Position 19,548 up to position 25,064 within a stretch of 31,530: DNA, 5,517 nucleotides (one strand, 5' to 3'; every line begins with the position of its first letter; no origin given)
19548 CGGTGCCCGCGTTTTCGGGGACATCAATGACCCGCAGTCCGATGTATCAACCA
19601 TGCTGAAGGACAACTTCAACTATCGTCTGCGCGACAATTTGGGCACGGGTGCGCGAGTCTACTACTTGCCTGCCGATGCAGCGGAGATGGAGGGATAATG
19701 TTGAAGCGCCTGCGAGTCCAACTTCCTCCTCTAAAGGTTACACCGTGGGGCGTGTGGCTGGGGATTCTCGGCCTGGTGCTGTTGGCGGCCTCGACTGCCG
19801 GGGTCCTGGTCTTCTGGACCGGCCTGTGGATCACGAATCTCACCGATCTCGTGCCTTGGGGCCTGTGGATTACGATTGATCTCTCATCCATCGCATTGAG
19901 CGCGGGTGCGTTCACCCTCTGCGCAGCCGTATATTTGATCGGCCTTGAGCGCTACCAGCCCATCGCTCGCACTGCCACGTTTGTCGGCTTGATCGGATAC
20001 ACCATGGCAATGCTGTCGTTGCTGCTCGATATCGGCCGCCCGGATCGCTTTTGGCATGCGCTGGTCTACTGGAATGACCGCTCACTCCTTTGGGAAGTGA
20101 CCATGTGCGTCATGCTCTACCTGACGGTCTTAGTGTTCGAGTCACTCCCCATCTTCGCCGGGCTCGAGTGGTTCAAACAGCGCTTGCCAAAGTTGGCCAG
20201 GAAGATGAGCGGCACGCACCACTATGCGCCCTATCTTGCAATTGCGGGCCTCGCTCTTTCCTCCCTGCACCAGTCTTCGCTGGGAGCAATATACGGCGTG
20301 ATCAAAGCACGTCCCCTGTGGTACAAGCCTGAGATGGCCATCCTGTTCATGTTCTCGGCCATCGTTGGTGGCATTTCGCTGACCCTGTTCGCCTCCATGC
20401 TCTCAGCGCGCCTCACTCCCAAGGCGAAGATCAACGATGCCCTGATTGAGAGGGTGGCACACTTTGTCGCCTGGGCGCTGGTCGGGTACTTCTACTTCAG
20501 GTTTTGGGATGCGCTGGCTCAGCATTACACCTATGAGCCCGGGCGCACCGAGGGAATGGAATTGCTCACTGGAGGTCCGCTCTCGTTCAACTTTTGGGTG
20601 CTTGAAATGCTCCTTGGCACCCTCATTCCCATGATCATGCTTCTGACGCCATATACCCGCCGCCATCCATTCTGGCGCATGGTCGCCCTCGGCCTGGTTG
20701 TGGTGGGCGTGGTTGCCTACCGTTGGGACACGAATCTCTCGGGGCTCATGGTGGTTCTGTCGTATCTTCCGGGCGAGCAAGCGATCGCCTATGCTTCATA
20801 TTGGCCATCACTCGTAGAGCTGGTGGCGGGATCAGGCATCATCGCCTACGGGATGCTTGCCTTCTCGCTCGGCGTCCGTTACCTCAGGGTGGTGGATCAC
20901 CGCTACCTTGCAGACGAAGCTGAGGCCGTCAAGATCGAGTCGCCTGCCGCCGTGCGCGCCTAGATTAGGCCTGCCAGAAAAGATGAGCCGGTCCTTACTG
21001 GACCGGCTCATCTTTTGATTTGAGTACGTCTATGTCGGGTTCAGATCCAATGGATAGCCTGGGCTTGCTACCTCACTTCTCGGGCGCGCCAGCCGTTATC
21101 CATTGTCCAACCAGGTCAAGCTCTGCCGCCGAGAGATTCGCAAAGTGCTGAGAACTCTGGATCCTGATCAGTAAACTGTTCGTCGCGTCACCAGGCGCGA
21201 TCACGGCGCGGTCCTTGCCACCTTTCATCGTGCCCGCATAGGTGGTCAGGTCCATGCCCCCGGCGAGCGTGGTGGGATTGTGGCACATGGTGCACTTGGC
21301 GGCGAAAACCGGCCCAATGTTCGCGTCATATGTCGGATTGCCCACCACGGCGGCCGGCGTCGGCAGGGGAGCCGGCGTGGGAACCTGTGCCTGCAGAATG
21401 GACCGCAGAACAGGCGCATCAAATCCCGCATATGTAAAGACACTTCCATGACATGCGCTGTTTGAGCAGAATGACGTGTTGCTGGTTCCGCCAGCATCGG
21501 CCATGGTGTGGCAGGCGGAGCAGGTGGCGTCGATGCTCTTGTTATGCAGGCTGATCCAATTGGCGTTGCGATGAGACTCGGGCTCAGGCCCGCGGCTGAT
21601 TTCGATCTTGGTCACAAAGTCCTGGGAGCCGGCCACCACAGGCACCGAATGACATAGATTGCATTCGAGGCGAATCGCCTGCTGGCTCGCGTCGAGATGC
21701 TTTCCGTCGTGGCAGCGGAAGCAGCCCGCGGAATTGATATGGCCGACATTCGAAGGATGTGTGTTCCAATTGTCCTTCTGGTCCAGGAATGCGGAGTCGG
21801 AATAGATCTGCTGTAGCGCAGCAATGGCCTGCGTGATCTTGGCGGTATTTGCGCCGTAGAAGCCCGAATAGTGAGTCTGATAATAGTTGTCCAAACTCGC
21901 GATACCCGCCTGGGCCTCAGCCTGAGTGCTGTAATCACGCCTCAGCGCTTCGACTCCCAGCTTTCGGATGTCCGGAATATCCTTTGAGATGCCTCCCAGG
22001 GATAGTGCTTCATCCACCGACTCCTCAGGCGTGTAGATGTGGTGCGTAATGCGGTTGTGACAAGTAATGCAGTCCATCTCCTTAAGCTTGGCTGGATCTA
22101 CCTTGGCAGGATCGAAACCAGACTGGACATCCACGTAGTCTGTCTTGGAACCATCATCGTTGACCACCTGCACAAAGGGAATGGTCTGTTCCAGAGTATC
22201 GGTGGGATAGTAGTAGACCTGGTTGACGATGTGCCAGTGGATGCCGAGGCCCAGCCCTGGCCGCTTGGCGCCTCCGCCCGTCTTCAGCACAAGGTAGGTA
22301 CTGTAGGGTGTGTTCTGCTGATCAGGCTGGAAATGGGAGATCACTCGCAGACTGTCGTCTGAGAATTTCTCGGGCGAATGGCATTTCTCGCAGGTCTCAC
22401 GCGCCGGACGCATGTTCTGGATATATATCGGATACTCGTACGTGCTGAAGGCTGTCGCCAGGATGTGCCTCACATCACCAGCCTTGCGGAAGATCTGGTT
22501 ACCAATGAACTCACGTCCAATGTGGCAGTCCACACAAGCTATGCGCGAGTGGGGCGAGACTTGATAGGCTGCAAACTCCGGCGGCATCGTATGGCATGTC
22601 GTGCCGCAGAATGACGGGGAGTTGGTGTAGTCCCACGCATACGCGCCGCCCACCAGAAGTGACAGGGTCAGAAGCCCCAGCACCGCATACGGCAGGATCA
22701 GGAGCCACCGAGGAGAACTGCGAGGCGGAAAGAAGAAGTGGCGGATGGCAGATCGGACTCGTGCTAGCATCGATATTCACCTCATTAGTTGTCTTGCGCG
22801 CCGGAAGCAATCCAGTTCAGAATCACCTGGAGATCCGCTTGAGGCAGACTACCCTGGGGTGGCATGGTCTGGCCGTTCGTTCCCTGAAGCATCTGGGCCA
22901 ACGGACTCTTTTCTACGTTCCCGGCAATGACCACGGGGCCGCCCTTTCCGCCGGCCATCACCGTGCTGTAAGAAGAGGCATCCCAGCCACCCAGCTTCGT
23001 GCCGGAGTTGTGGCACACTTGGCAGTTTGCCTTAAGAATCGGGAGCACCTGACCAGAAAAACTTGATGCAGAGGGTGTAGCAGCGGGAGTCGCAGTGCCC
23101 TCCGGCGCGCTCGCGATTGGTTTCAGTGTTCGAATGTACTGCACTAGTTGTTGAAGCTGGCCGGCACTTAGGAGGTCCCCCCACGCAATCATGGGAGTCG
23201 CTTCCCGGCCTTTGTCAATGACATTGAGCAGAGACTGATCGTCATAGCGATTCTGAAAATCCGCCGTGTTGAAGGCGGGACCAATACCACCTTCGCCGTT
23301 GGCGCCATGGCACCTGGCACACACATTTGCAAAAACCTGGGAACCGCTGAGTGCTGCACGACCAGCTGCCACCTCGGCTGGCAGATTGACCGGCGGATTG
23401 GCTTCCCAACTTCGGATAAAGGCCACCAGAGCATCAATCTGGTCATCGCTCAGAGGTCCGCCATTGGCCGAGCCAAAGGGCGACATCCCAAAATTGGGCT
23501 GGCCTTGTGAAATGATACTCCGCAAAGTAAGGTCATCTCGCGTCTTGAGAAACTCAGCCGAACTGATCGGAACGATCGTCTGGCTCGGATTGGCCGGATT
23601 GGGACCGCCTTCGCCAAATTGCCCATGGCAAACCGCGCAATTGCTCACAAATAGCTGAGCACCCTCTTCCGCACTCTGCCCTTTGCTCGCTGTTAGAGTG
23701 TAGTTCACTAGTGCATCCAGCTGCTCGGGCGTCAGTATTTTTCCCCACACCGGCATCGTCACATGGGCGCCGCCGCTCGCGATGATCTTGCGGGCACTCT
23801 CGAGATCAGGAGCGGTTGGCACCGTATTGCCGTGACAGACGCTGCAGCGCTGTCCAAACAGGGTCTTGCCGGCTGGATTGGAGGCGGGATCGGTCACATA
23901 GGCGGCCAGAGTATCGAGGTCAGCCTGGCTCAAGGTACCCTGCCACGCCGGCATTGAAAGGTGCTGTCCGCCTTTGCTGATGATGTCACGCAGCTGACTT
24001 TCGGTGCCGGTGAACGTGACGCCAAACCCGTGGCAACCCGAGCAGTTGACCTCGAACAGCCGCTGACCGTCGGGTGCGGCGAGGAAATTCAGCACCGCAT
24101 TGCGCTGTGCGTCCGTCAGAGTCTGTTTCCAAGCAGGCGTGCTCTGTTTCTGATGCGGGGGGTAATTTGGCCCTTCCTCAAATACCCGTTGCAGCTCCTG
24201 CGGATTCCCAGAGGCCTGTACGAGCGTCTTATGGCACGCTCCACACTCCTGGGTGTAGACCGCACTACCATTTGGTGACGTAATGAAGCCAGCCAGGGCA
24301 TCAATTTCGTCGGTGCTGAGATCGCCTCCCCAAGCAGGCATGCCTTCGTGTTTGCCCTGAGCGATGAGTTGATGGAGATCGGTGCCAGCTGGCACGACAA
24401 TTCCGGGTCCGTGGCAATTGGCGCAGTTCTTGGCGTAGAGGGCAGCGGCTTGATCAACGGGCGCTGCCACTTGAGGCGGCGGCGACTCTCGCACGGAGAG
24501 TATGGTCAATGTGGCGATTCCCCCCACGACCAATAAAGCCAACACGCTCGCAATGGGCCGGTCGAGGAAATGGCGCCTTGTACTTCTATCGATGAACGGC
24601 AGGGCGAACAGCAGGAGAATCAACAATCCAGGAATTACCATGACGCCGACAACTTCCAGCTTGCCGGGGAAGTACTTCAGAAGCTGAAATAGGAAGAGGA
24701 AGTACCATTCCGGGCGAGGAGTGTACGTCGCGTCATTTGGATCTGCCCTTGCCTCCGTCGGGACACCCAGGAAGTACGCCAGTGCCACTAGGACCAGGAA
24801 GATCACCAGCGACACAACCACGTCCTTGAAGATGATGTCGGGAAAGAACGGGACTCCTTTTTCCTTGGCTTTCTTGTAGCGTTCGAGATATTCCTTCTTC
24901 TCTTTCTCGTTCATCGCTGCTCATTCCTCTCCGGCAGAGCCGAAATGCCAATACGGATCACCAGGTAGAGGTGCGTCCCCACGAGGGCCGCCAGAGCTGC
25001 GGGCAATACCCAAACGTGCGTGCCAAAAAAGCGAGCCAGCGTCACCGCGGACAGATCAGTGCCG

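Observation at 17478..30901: Candidate complete extracellular electron transfer island with several quinol-oxidising entry points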

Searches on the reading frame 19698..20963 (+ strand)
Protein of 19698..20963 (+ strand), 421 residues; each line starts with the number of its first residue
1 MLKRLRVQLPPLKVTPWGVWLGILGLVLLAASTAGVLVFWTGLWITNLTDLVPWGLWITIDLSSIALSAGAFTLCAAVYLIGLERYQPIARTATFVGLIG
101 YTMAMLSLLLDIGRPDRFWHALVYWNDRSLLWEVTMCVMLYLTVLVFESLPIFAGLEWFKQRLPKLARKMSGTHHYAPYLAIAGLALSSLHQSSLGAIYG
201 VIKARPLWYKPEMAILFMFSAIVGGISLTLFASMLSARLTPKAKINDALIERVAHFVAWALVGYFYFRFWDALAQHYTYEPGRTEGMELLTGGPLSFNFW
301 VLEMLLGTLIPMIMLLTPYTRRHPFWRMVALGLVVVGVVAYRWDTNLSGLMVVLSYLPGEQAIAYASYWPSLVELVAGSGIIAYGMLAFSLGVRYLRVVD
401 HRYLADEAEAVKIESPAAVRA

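Call 5: search_protein_families(library=pfam, proteins=[window:19698-20963:+], max_evalue=0.01)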
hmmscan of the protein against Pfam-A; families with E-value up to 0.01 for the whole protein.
window:19698-20963:+ (421 aa): 1 family
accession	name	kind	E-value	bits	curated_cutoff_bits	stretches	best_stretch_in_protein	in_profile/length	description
PF03916.19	NrfD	-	4.4e-33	115.7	25.8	1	46-343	3-302/313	Polysulphide reductase, NrfD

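Call 12: search_protein_families(library=ncbifam, proteins=[window:19698-20963:+], max_evalue=0.001)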
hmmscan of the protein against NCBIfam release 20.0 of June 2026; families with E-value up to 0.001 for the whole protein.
window:19698-20963:+ (421 aa): 5 families
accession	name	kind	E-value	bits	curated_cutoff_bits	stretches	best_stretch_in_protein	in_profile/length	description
NF041784.1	mnquin_red_QrcD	equivalog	1.8e-58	198.8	570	1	17-399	18-401/408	menaquinone reductase integral membrane subunit QrcD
NF045714.1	sulf_resp_HmcC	equivalog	2.1e-44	152.4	550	1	24-398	8-367/376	sulfate respiration complex protein HmcC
NF008133.1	PRK10881.1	equivalog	1.1e-41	143.6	450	1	42-399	37-374/377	Ni/Fe-hydrogenase cytochrome b subunit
NF045798.1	DsrP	equivalog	1.2e-14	54.5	350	1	19-394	14-338/346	sulfate reduction electron transfer complex DsrMKJOP subunit DsrP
TIGR03148.1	cyt_nit_nrfD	equivalog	3.9e-11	42.8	347.6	1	52-345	8-307/316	cytochrome c nitrite reductase subunit NrfD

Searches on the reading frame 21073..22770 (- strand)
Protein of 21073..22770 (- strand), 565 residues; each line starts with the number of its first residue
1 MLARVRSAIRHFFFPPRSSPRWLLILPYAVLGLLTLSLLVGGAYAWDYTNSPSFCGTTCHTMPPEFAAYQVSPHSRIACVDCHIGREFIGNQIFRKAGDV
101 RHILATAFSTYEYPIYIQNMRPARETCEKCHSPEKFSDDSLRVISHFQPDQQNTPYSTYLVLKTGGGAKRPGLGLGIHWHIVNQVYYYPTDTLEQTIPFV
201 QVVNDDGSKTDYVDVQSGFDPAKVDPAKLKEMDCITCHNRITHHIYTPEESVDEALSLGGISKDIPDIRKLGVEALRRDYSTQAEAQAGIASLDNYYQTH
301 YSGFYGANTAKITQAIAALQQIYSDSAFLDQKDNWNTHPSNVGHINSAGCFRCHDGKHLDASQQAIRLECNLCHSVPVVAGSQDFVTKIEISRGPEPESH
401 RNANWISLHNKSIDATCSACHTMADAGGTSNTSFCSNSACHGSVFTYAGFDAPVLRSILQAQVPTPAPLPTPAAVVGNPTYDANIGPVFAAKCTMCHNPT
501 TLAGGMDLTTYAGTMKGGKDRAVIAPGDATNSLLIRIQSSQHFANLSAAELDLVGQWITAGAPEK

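Call 5: search_protein_families(library=pfam, proteins=[window:21073-22770:-], max_evalue=0.01)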
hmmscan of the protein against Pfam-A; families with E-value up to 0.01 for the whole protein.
window:21073-22770:- (565 aa): 5 families
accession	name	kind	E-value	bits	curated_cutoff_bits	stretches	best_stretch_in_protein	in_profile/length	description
PF03264.19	Cytochrom_NNT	-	7.4e-12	45.8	24.1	1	25-112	9-100/174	NapC/NirT cytochrome c family, N-terminal region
PF14522.11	Cytochrome_C7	-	4.4e-07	30.1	24.8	0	344-375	38-67/67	Cytochrome c7 and related cytochrome c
PF07635.16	PSCyt1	-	1.9e-06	28.8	22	1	493-536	1-44/59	Planctomycete cytochrome C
PF14537.11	Cytochrom_c3_2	-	0.0015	19.4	25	0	347-441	6-78/79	Cytochrome c3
PF09699.15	Paired_CXXCH_1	-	0.0016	18.5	20.6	0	487-500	3-16/41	Doubled CXXCH motif (Paired_CXXCH_1)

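Call 12: search_protein_families(library=ncbifam, proteins=[window:21073-22770:-], max_evalue=0.001)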
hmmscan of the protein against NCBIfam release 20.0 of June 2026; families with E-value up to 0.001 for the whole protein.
window:21073-22770:- (565 aa): 5 families
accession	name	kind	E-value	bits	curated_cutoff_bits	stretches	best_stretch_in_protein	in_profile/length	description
TIGR03153.1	cytochr_NrfH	equivalog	1.1e-19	70.8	134.2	1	30-132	7-110/138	cytochrome c nitrite reductase small subunit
TIGR02161.1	napC_nirT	subfamily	7.8e-07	29.1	310.6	0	39-106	32-104/185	periplasmic nitrate (or nitrite) reductase c-type cytochrome, NapC/NirT family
NF047812.1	LIC11213_lipo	equivalog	1.1e-05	25.6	100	1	486-562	45-116/118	LIC11213 family lipoprotein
TIGR03146.1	cyt_nit_nrfB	equivalog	2.6e-05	24.5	166.6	0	74-139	38-99/145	cytochrome c nitrite reductase pentaheme subunit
NF011606.0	PRK15032.1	equivalog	0.00032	19.9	455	1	17-102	10-99/390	pentaheme c-type cytochrome TorC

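Call 26: search_solved_structures(query=window:21073-22770:-, max_evalue=1)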
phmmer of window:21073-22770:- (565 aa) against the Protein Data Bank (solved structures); distinct sequences matched with E-value up to 1: 3.
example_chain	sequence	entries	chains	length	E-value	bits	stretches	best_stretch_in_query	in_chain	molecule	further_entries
2j7a_C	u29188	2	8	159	2e-08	36.7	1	21-103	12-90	CYTOCHROME C QUINOL DEHYDROGENASE NRFH | NAPC/NIRT CYTOCHROME C FAMILY PROTEIN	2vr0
9cu7_H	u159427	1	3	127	0.78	11.6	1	163-228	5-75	Variable Heavy Chain of 16.ND.92 Fab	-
3eef_A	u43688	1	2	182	0.82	11.6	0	257-320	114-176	N-carbamoylsarcosine amidase related protein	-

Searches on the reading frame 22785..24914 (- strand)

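Call 5: search_protein_families(library=pfam, proteins=[window:22785-24914:-], max_evalue=0.01)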
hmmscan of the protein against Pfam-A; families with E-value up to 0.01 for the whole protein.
window:22785-24914:- (709 aa): 10 families
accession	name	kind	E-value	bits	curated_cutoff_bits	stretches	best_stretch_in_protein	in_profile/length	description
PF13442.11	Cytochrome_CBB3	-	2.8e-69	229.8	27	7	520-594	2-68/68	Cytochrome C oxidase, cbb3-type, subunit III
PF00034.26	Cytochrom_C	-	2e-41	141.6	21.3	2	415-502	1-88/90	Cytochrome c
PF14495.11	Cytochrom_C550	-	1.9e-12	47.5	27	0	275-308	21-54/136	Cytochrome c-550 domain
PF00032.22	Cytochrom_B_C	-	3.2e-11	43.8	20.7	1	60-147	5-89/102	Cytochrome b(C-terminal)/b6/petD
PF14376.11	Haem_bd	-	3.2e-07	30.8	27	0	610-641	21-52/133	Haem-binding domain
PF14522.11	Cytochrome_C7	-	3.8e-07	30.3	24.8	0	160-233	12-53/67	Cytochrome c7 and related cytochrome c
PF07635.16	PSCyt1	-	7.8e-07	30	22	1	631-688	1-59/59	Planctomycete cytochrome C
PF22113.1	Mtrc-MtrF_II-IV_dom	-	3.4e-05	23.9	30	0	530-644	29-98/176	Outer membrane cytochrome MtrC/MtrF-like, domains II/IV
PF09832.14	DUF2059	-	0.0017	18.7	23.6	0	259-287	8-36/60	Uncharacterized protein conserved in bacteria (DUF2059)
PF22297.1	PccH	-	0.0074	16.8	24.4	0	621-637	4-20/133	PccH Cytochrome c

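Call 12: search_protein_families(library=ncbifam, proteins=[window:22785-24914:-], max_evalue=0.001)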
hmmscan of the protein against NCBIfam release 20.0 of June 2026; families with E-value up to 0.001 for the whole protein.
window:22785-24914:- (709 aa): 20 families
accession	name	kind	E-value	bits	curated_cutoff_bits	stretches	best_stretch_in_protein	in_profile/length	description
TIGR00782.1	ccoP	equivalog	6e-34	117.6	179.95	3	520-640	106-223/285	cytochrome-c oxidase, cbb3-type subunit III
NF011054.0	PRK14486.1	equivalog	6e-32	111.3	447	2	521-598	215-291/294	putative bifunctional cbb3-type cytochrome c oxidase subunit II/cytochrome c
NF045930.1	Cytc6PetJCyano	equivalog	1.2e-29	102.4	135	1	516-594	23-102/110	cytochrome c6 PetJ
NF050122.1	bc1_QcrC_actin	exception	8.9e-28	97.3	200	1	410-608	36-221/253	cytochrome bc1 complex diheme cytochrome c subunit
NF045774.1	cytochro_C551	exception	3.8e-21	75.1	118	1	520-575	38-91/110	cytochrome c551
TIGR03872.1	cytochrome_MoxG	equivalog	1.4e-20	73.8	147.8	1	523-598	46-122/133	cytochrome c(L), periplasmic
NF045773.1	cytochro_C550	exception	2.1e-15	56.7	125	1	519-594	47-116/118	cytochrome c550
TIGR04494.1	c550_PedF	equivalog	6.3e-13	48.8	122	0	516-589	46-122/133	cytochrome c-550 PedF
NF040606.1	CytoC_perox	subfamily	2.8e-12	46.6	150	0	409-440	292-323/524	di-heme-cytochrome C peroxidase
NF052248.1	SorU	equivalog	3.2e-11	43.3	100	0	531-594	12-72/72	SorU family sulfite dehydrogenase c-type cytochrome subunit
TIGR03045.1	PS_II_C550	equivalog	8.6e-11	41.8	177.75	0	272-308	43-79/159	photosystem II cytochrome c-550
NF041076.1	cyt_b_SoxC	equivalog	1e-07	31.2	740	1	52-157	269-373/542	proton pump complex cytochrome B SoxC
TIGR01156.1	cytb6_f_IV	equivalog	1.3e-06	28.3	127.05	1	21-136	29-141/160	cytochrome b6-f complex subunit IV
TIGR02603.1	CxxCH_TIGR02603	domain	4.3e-06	26.8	68.15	0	523-567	5-49/134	putative heme-binding domain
TIGR03874.1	4cys_cytochr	equivalog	5.9e-06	26.1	161.75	0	510-572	22-83/143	c-type cytochrome, methanol metabolism-related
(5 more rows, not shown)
